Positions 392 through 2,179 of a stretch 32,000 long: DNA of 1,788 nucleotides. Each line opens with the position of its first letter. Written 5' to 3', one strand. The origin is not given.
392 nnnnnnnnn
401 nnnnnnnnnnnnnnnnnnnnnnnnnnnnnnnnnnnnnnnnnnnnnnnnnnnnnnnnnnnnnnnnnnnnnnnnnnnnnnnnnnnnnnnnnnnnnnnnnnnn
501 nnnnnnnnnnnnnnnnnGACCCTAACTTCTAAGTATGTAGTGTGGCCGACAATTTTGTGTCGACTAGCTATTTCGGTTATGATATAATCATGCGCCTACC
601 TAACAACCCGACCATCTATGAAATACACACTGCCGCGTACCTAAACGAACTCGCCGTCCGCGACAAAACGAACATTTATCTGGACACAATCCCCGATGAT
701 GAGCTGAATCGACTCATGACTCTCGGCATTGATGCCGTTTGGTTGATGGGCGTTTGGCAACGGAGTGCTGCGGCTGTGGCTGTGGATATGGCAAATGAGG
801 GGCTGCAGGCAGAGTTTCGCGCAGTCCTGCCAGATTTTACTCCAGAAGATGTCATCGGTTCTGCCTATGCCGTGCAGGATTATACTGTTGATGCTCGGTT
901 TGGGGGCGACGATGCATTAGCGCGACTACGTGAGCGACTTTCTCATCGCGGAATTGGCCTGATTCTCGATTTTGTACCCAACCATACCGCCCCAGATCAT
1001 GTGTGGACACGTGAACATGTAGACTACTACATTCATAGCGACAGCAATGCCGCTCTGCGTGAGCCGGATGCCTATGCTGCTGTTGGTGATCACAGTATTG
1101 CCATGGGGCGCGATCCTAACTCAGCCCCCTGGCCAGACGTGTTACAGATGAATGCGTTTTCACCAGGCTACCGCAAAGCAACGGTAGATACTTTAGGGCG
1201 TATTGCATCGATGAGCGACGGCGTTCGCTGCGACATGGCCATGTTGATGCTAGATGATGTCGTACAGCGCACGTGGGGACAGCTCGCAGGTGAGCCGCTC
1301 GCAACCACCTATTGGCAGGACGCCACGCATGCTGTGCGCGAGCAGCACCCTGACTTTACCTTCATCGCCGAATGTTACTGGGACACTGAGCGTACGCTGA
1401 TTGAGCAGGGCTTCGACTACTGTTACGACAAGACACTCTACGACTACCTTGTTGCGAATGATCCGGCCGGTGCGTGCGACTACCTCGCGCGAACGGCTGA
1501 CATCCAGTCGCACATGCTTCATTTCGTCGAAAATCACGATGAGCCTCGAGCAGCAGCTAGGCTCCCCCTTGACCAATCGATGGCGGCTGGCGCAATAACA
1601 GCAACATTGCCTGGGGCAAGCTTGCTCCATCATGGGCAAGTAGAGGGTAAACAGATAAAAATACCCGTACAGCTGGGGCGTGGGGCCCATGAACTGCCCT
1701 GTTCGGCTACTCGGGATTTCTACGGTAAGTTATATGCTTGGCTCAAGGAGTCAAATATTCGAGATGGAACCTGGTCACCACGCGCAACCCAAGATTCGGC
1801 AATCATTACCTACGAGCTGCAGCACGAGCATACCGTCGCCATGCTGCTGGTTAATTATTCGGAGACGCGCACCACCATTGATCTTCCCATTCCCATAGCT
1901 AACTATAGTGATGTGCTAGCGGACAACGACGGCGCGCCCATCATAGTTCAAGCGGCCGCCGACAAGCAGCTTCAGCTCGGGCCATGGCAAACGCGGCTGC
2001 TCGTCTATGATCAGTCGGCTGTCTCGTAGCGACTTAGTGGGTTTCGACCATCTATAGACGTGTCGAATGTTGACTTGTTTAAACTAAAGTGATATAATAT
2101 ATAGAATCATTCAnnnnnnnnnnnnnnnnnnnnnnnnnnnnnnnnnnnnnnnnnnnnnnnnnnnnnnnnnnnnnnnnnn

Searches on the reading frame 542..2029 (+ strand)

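Call 4: search_protein_families(library=pfam, proteins=[window:542-2029:+], max_evalue=0.01)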
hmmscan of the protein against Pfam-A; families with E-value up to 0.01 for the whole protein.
window:542-2029:+ (495 aa): 1 family
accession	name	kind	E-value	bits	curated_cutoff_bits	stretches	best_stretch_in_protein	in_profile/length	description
PF00128.31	Alpha-amylase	-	8.7e-17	61.9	22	1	54-369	24-355/446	Alpha amylase, catalytic domain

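Call 5: search_protein_families(library=ncbifam, proteins=[window:542-2029:+], max_evalue=0.01)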
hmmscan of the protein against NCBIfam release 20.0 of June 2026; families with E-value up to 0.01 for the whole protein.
window:542-2029:+ (495 aa): 18 families
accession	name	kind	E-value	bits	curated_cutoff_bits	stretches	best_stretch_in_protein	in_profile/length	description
NF041321.1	Alpha-amyl_MalA_Halo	equivalog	5.8e-13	48.1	875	1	108-463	313-647/666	alpha-amylase MalA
TIGR02403.1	trehalose_treC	equivalog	1e-12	47.5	799.05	1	107-160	57-111/544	alpha,alpha-phosphotrehalase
NF008051.0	PRK10785.1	equivalog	5.6e-10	38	568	1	109-159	210-261/607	maltodextrin glucosidase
NF041090.1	Cyc-maltodext_AglB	equivalog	2.4e-07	29.9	540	1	109-160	96-148/470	cyclomaltodextrinase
NF008183.0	PRK10933.1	subfamily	2.2e-06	26.7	535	1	105-161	61-118/551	alpha,alpha-phosphotrehalase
TIGR02401.1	trehalose_TreY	equivalog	2.8e-06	25.8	498.65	1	114-151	55-92/838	malto-oligosyltrehalose synthase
NF011085.0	PRK14511.1-2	equivalog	2.6e-05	22.6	1312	1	112-153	55-96/873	malto-oligosyltrehalose synthase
NF011086.0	PRK14511.1-3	equivalog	4e-05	22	1411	1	109-150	52-94/924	malto-oligosyltrehalose synthase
TIGR02456.1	treS_nterm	equivalog_domain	8e-05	21.3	678.35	0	103-168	54-128/539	maltose alpha-D-glucosyltransferase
NF003811.1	PRK05402.1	equivalog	0.00017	20.2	741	1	112-153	200-241/619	1,4-alpha-glucan branching protein GlgB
NF008967.0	PRK12313.1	equivalog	0.00039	18.9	577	1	114-153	210-249/633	1,4-alpha-glucan branching protein GlgB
NF011088.0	PRK14511.1-6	equivalog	0.00046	18.3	1877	1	109-150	84-126/1009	malto-oligosyltrehalose synthase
TIGR02402.1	trehalose_TreZ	equivalog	0.00079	17.8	538.8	1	111-165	148-201/545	malto-oligosyltrehalose trehalohydrolase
NF051899.1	BetGalacBglAAgro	equivalog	0.0018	16.7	900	0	108-159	59-111/537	beta-galactosidase BglA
NF011077.0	PRK14507.1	equivalog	0.0034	14.8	2148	0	112-149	795-832/1693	malto-oligosyltrehalose synthase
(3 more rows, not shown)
